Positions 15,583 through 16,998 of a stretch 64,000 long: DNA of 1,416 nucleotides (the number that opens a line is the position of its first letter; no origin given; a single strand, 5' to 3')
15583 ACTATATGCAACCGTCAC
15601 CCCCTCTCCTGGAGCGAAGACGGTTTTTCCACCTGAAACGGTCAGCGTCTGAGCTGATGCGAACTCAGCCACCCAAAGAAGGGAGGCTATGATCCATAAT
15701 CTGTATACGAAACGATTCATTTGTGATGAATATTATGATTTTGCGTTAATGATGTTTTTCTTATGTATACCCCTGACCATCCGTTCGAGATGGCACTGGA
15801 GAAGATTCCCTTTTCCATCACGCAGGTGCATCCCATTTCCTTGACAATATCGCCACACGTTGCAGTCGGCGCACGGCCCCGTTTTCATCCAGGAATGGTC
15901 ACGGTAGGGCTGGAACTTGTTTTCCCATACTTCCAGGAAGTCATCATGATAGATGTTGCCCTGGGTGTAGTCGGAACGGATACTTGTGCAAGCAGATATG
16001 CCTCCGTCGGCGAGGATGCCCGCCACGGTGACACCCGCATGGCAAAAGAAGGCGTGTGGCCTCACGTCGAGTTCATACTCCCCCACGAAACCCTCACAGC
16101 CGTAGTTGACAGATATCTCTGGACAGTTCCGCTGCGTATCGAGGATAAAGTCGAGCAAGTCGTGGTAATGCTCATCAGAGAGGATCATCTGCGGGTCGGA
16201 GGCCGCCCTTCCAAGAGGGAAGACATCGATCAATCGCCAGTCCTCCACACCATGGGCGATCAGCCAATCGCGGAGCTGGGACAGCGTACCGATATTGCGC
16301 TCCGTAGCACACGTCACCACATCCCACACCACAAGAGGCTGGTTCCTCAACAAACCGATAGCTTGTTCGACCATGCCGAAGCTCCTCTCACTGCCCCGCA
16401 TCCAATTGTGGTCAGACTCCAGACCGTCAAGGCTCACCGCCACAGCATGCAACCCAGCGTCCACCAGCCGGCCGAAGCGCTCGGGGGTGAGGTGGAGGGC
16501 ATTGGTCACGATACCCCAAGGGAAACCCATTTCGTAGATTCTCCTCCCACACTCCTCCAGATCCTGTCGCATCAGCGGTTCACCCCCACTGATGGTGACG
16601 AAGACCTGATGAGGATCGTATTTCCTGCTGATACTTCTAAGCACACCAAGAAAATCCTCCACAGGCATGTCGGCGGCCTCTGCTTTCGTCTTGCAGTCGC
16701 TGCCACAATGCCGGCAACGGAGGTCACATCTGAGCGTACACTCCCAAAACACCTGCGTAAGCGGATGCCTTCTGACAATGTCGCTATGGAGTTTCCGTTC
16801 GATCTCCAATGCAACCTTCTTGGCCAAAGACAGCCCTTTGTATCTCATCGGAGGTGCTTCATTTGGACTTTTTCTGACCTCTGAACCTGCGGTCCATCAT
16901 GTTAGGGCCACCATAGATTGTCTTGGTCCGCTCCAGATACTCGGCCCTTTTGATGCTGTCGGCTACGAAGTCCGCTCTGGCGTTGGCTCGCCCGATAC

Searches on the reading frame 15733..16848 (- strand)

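Call 90: search_protein_families(library=ncbifam, proteins=[window:15733-16848:-], max_evalue=0.001)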
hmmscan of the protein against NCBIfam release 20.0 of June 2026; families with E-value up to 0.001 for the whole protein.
window:15733-16848:- (371 aa): 66 families (the best 25 are shown)
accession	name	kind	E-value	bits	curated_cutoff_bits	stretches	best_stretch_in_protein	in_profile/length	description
TIGR04133.1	rSAM_w_lipo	hypoth_equivalog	1e-154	514.7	425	1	9-357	2-349/350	TIGR04133 family radical SAM/SPASM protein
TIGR04053.2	TIGR04053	equivalog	1.3e-29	103.7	395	1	29-240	7-215/366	TIGR04053 family radical SAM/SPASM domain-containing protein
TIGR03913.1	rad_SAM_trio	equivalog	2.6e-28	98.6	591.75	1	18-310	6-303/477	GDL motif peptide-associated radical SAM/SPASM maturase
TIGR04103.1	rSAM_nif11_3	equivalog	5.1e-28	97.8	725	1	32-336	6-313/412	nif11-class peptide radical SAM maturase 3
TIGR04051.1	rSAM_NirJ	equivalog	8.1e-28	97.4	515.45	1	33-235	4-202/354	heme d1 biosynthesis radical SAM protein NirJ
TIGR04055.1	rSAM_NirJ2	equivalog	1.2e-27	97.3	500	1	33-337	2-302/326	putative heme d1 biosynthesis radical SAM protein NirJ2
TIGR04545.1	rSAM_ahbD_hemeb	equivalog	1.6e-27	96.9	500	1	33-338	2-317/339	heme b synthase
TIGR04340.1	rSAM_ACGX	hypoth_equivalog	1.1e-26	93.9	400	2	35-233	7-203/341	radical SAM/SPASM domain protein, ACGX system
TIGR04347.1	pseudo_SAM_Halo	equivalog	2.8e-25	89.4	525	1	27-227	36-230/390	TIGR04347 family pseudo-SAM/SPASM protein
TIGR04546.1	rSAM_ahbC_deAc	equivalog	9.2e-23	80.6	650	1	32-242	40-246/390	12,18-didecarboxysiroheme deacetylase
TIGR03962.1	mycofact_rSAM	equivalog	4.7e-22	78.6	265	1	33-348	14-322/339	mycofactocin radical SAM maturase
TIGR04082.1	rSAM_for_selen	equivalog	6.7e-20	71.3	350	1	23-337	188-495/516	thio(seleno)oxazole modification radical SAM maturase SbtM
TIGR04251.1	SCM_rSAM_ScmF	equivalog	7.1e-20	71.7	400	1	28-192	1-165/353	SynChlorMet cassette radical SAM/SPASM protein ScmF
TIGR02109.1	PQQ_syn_pqqE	equivalog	1.1e-19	70.6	381.35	1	32-330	8-303/358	pyrroloquinoline quinone biosynthesis protein PqqE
TIGR04054.1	rSAM_NirJ1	equivalog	2.5e-18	65.9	650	1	33-159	38-161/387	putative heme d1 biosynthesis radical SAM protein NirJ1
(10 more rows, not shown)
